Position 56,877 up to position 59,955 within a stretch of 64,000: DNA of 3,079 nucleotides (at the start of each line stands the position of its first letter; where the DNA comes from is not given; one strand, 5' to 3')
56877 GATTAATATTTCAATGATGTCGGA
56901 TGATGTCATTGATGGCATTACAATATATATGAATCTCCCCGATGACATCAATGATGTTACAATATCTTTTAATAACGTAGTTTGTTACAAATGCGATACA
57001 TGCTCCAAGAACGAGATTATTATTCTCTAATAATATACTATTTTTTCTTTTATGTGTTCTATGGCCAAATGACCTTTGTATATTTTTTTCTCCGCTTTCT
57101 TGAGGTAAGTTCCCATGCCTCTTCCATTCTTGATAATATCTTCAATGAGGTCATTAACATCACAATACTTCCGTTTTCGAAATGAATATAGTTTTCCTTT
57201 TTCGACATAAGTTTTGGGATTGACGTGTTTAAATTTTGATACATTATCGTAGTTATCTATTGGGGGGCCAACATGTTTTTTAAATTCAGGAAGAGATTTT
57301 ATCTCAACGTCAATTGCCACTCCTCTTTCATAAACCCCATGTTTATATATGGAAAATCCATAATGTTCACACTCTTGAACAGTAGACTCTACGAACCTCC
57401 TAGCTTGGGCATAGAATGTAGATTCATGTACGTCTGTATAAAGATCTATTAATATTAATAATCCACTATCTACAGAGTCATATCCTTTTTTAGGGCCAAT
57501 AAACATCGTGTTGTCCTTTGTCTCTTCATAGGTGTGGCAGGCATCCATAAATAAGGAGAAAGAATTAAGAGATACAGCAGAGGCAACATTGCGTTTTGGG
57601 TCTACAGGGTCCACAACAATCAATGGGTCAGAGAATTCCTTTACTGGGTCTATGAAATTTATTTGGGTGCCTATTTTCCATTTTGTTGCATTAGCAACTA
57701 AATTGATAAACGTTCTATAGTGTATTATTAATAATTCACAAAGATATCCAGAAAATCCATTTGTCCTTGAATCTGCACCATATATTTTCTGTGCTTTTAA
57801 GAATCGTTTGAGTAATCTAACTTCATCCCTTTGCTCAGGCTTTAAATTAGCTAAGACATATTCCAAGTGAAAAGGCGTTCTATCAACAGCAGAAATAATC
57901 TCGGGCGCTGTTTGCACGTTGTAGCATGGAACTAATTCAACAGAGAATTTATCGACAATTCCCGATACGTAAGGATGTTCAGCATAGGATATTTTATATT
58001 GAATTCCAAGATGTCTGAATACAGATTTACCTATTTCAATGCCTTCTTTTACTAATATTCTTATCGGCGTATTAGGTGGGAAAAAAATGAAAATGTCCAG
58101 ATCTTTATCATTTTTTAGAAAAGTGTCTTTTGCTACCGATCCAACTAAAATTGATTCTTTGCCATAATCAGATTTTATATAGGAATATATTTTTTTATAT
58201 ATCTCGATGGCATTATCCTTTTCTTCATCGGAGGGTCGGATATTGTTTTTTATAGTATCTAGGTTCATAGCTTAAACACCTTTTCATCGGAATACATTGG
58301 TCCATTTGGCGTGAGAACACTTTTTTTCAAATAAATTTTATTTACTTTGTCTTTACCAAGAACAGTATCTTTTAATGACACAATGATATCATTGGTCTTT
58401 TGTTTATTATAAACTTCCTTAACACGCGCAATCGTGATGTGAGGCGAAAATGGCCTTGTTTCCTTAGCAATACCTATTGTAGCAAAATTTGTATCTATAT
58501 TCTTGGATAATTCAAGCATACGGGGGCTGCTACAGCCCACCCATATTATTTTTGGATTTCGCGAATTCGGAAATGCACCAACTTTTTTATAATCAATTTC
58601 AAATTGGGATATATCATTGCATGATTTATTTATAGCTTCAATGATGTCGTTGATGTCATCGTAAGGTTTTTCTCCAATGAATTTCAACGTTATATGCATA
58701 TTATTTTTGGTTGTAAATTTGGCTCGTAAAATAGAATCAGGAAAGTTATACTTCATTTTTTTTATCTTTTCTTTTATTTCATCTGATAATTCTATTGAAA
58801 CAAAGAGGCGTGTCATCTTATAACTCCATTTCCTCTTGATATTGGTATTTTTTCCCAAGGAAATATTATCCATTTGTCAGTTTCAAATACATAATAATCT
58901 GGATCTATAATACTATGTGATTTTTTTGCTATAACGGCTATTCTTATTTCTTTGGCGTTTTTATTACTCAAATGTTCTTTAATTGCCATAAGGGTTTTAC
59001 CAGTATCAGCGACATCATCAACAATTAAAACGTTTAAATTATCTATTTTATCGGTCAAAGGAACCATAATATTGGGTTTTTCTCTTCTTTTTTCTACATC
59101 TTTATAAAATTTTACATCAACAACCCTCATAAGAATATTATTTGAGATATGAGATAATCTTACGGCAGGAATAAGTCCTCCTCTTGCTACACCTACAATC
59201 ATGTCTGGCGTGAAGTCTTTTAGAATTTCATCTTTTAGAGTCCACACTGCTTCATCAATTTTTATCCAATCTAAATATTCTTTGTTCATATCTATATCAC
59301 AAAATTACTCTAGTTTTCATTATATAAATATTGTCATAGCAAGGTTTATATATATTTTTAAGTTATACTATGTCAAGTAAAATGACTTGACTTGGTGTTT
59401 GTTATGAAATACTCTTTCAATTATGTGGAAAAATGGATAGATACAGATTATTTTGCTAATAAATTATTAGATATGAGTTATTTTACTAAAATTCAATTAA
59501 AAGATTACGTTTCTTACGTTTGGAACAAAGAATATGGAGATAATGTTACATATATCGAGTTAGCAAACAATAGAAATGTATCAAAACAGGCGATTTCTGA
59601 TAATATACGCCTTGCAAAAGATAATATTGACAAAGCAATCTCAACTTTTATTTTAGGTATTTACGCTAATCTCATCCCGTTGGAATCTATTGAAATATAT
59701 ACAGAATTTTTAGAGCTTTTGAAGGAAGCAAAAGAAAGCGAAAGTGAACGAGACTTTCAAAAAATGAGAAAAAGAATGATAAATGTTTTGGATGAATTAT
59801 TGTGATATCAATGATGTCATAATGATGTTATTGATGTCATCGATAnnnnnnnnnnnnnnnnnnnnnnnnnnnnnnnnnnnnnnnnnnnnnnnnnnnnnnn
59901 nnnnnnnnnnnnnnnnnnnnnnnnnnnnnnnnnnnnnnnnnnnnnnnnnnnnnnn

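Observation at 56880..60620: Dispersed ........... repeat family bracketing a coiled-coil winged-helix gene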

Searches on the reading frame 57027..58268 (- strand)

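Call 8: search_protein_families(library=pfam, proteins=[window:57027-58268:-], max_evalue=0.01)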
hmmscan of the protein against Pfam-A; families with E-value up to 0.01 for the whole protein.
window:57027-58268:- (413 aa): 5 families
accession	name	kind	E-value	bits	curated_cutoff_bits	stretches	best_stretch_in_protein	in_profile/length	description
PF09249.16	tRNA_NucTransf2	-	9.9e-40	135.7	27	1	148-256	1-112/113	tRNA nucleotidyltransferase, second domain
PF21133.2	CAA_C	-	8.5e-17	61.6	22.2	1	279-397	14-139/144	CCA-adding enzyme, C-terminal domain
PF01909.29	NTP_transf_2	-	4.8e-09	36.9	21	1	26-134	3-93/93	Nucleotidyltransferase domain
PF18144.7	SMODS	-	1.9e-05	25.4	26.5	1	4-119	8-134/164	Second Messenger Oligonucleotide or Dinucleotide Synthetase domain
PF22600.2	MTPAP-like_central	-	0.0059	17.1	27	1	4-66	6-68/139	Poly(A) RNA polymerase, mitochondrial-like, central palm domain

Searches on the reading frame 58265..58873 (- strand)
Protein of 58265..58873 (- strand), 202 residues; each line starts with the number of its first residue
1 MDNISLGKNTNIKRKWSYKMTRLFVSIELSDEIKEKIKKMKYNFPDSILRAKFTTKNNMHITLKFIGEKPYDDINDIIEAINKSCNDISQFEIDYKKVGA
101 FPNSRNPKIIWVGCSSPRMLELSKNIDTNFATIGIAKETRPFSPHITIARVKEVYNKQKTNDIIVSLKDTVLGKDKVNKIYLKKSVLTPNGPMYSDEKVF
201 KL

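Call 8: search_protein_families(library=pfam, proteins=[window:58265-58873:-], max_evalue=0.01)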
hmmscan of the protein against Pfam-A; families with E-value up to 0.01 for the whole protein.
window:58265-58873:- (202 aa): 5 families
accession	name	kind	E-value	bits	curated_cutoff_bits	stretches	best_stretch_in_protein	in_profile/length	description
PF02834.22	LigT_PEase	-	3.1e-24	85.4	23.3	2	27-111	1-87/87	LigT like Phosphoesterase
PF13563.12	2_5_RNA_ligase2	-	1.4e-12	48.4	27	1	31-152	3-117/152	2'-5' RNA ligase superfamily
PF10469.15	AKAP7_NLS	-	3.4e-11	43.8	24.4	1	24-185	4-190/208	AKAP7 2'5' RNA ligase-like domain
PF09749.15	HVSL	-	2.4e-05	24.3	26.8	1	32-170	57-210/242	Uncharacterised conserved protein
PF02697.20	VAPB_antitox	-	0.0074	17.5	27.9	1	27-83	3-62/69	Putative antitoxin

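Call 61: search_solved_structures(query=window:58265-58819:-, max_evalue=0.00001, show_alignments=3)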
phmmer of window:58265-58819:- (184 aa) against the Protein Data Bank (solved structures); distinct sequences matched with E-value up to 0.00001: 6.
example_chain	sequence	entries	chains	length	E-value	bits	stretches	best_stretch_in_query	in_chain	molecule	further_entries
2fyh_A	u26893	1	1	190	9.5e-25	90.4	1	4-179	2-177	putative integral membrane transport protein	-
1vdx_A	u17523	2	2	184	1.3e-24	90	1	4-179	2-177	Hypothetical protein PH0099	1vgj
5h7e_A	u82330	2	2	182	2.3e-10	43.6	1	37-180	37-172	RNA 2',3'-cyclic phosphodiesterase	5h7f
1iuh_A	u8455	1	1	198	2.5e-08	37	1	4-178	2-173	2'-5' RNA Ligase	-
5ldi_A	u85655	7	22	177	1.1e-07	34.9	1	3-132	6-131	RNA 2',3'-cyclic phosphodiesterase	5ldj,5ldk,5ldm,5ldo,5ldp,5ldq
4qak_A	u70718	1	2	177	1.3e-07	34.7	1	3-132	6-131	2'-5'-RNA ligase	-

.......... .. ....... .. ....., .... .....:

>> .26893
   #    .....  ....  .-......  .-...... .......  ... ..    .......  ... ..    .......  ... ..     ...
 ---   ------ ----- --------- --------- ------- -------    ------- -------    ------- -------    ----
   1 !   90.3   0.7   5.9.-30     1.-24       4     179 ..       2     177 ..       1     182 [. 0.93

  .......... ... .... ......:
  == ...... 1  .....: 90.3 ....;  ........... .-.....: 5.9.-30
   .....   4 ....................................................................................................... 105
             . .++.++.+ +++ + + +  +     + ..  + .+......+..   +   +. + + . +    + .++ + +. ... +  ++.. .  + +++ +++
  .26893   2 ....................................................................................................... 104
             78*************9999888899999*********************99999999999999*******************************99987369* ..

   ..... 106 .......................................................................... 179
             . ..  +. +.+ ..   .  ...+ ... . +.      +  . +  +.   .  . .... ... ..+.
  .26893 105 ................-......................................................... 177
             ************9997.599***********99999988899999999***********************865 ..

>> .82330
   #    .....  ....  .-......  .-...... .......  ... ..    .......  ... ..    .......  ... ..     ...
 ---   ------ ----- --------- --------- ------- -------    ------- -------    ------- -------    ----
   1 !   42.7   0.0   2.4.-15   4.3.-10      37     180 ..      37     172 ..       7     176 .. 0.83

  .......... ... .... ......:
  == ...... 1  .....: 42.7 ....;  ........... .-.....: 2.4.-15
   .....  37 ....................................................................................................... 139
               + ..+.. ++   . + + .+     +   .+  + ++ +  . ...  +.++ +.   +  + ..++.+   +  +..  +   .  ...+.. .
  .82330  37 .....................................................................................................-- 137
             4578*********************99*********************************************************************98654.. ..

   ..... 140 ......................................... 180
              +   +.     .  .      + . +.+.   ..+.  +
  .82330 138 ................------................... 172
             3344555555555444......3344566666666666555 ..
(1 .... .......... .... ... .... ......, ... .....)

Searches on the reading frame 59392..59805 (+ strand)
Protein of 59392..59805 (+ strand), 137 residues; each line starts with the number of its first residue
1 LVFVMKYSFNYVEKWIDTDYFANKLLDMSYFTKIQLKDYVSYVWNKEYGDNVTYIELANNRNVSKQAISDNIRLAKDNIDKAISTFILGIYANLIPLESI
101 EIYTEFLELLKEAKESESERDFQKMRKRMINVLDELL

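Call 8: search_protein_families(library=pfam, proteins=[window:59392-59805:+], max_evalue=0.01)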
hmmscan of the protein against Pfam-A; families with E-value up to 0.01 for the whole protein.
window:59392-59805:+ (137 aa): 0 families

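Call 32: find_homologous_proteins(query=window:59404-59802:+, max_evalue=0.001)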
Query window:59404-59802:+ (133 aa): 14 proteins with E <= 0.001 among 15 candidates.
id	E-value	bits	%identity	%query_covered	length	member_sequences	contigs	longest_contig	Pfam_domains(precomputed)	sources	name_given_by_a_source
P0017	1.2e-78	279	100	100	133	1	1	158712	-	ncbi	-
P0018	2.5e-78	278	99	100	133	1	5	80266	-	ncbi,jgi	ncbi:MAG: hypothetical protein ACXQS3_04730 [Candidatus Methanofastidiosia archaeon]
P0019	4.9e-64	232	80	100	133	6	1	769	-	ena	-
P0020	5.7e-62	225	80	100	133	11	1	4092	-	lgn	-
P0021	4.9e-61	222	76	100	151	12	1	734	-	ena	-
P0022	9.0e-60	218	74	100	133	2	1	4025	-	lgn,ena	-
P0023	3.2e-58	213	73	100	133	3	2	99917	-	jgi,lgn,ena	-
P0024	5.0e-58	213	72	100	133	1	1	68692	-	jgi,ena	-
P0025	8.8e-58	212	72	100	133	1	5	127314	-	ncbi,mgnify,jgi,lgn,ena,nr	ncbi:MAG TPA: hypothetical protein PK718_01080 [Candidatus Methanofastidiosa archaeon]|mgnify:CR=1 F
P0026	4.1e-55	203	78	92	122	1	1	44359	-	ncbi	ncbi:MAG: hypothetical protein ACXQTP_03470 [Candidatus Methanofastidiosia archaeon]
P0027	7.1e-45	170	71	84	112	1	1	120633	-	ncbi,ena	-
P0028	2.0e-38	149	57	79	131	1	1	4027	-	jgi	-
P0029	1.8e-36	143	55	99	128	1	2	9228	-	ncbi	-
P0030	7.1e-36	141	77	63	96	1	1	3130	-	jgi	jgi:predicted DNA-binding protein YlxM (UPF0122 family)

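Call 33: search_protein_families(library=pfam, proteins=[window:59404-59802:+], max_evalue=10)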
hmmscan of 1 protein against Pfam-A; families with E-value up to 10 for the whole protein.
window:59404-59802:+ (133 aa): 5 families
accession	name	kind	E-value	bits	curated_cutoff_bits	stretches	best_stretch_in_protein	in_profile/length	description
PF04297.20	UPF0122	-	0.011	16.4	22.7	1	41-75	27-61/101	Putative helix-turn-helix protein, YlxM / p13 like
PF21055.3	ZSWIM4-8_C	-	0.044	14.1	27.3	1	71-111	105-144/173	ZSWIM4-8, C-terminal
PF18090.7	SoPB_HTH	-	0.059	14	27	1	41-72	15-44/75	Centromere-binding protein HTH domain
PF00617.24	RasGEF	-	0.07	13.4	23.1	1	21-56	8-36/181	RasGEF domain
PF12862.13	ANAPC5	-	0.11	13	23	1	55-90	52-87/91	Anaphase-promoting complex subunit 5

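Call 45: find_encoding_contigs(protein=P0017, flank=500, max_places=2)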
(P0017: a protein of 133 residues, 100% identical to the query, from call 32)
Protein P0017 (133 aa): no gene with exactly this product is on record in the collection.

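Call 49: find_encoding_contigs(protein=P0029, flank=6000, max_places=2)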
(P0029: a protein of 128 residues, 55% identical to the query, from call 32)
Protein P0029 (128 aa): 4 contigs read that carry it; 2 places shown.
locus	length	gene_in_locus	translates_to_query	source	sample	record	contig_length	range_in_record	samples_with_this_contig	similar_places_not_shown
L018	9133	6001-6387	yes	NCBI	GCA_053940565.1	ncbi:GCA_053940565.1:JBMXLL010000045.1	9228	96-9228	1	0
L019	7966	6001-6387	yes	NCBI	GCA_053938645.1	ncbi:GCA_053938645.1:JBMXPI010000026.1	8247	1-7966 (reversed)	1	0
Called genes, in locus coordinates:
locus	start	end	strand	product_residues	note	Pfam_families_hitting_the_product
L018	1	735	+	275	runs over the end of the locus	?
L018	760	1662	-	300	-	PF00389:2-Hacid_dh, PF02826:2-Hacid_dh_C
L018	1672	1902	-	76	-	PF21349:RUBY_RBDX (faint)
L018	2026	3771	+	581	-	PF23545:Zn_ribbon_HMPTM, PF04055:Radical_SAM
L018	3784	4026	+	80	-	PF11491:DUF3213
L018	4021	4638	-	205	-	PF04367:DUF502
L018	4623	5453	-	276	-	PF27296:MJ1341_C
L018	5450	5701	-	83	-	-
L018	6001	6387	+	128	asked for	-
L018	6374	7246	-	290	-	PF12706:Lactamase_B_2 (faint)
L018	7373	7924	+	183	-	-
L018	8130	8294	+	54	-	-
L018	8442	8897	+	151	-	-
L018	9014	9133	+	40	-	?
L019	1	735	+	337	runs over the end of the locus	?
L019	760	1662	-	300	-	PF00389:2-Hacid_dh, PF03446:NAD_binding_2 (faint), PF02826:2-Hacid_dh_C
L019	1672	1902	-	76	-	PF21349:RUBY_RBDX (faint)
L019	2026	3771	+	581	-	PF23545:Zn_ribbon_HMPTM, PF04055:Radical_SAM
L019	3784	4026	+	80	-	PF11491:DUF3213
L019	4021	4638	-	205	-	PF04367:DUF502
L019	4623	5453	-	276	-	PF27296:MJ1341_C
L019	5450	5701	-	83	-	-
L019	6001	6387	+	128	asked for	-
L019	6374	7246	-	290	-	PF12706:Lactamase_B_2 (weak)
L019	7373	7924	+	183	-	-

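Call 55: predict_structure(alignment_id=A2)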
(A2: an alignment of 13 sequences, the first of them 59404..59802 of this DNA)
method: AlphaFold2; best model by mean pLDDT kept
length: 133 residues; sequences in the alignment: 13
mean_pLDDT: 72.0   pTM: 0.54
mean pLDDT of the five models: 72.0, 72.0, 71.3, 70.4, 68.4
residues with pLDDT >= 90: 0; 70-90: 79; 50-70: 54; < 50: 0
segments of 3 or more residues with pLDDT < 50: none
pLDDT, mean of each block of 10 residues (from residue 1): 76 71 70 76 67 83 80 68 63 68 72 68 77 66
secondary structure, 60 per line:
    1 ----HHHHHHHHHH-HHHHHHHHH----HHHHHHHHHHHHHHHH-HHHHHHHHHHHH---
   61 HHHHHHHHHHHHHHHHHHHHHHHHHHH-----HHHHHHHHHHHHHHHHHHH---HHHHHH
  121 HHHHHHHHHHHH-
elements in order: H5-14 H16-24 H29-44 H46-57 H61-87 H93-111 H115-132

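Call 60: fold_search(model_id=the predicted structure, library=pdb)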
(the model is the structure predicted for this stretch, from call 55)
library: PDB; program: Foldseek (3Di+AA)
matches with E <= 10: 37; with E <= 0.001: 0
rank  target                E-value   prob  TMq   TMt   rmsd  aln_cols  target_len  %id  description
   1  1xsv_A                2.6e-01  0.87  0.38  0.46  13.6       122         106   20  X-ray crystal structure of conserved hypothetical UPF0122 protein SAV1236 from Staphylococcus aureus subsp. aureus Mu5 (released 2004-10-26)
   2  1s7o_A                2.4e+00  0.18  0.29  0.34  12.2       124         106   18  Crystal structure of putative DNA binding protein SP_1288 from Streptococcus pygenes (released 2004-06-29)
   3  1s7o_C                3.7e+00  0.13  0.31  0.37  12.4       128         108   17  Crystal structure of putative DNA binding protein SP_1288 from Streptococcus pygenes (released 2004-06-29)
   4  8hnp_B                4.2e+00  0.60  0.39  0.38   2.4        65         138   25  Archaeal transcription factor Mutant (released 2023-09-13)
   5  8xeh_B                4.4e+00  0.08  0.27  0.27  13.4       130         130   10  Crystal structure of HEPN-MNT complex (released 2024-12-18)
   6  2iie_A                5.2e+00  0.12  0.28  0.20   8.5        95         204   12  single chain Integration Host Factor protein (scIHF2) in complex with DNA (released 2007-02-20)
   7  5clv_M                5.5e+00  0.38  0.32  0.62   4.1        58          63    7  Crystal Structure of KorA-operator DNA complex (KorA-OA) (released 2016-04-06)
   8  2v0o_B                5.8e+00  0.04  0.24  0.12  36.8       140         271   14  FCHO2 F-BAR domain (released 2007-06-26)
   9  4gix                  6.1e+00  0.09  0.28  0.19  10.8        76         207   21  Crystal structure of human GLTP bound with 12:0 disulfatide (released 2013-04-10)
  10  5y6a_A                6.4e+00  0.06  0.27  0.25  16.4       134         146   17  Crystal structure of the anti-CRISPR protein, AcrIIA1 (released 2017-11-29)
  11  8hnp_A                6.8e+00  0.41  0.39  0.37   2.3        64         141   23  Archaeal transcription factor Mutant (released 2023-09-13)
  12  9b8u_C                6.8e+00  0.30  0.35  0.66   3.4        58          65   16  Crystal structure of CRX-Ret4 oligonucleotide complex (released 2024-07-31)
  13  9lyv_G                6.8e+00  0.28  0.30  0.61   3.7        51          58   20  structure of prrx bound to DNA (released 2026-01-14)
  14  1s7o_B                6.8e+00  0.11  0.31  0.39  12.2       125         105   19  Crystal structure of putative DNA binding protein SP_1288 from Streptococcus pygenes (released 2004-06-29)
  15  3onq_D                7.2e+00  0.15  0.28  0.17   6.9        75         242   13  Crystal Structure of Regulator of Polyketide Synthase Expression BAD_0249 from Bifidobacterium adolescentis (released 2010-09-08)
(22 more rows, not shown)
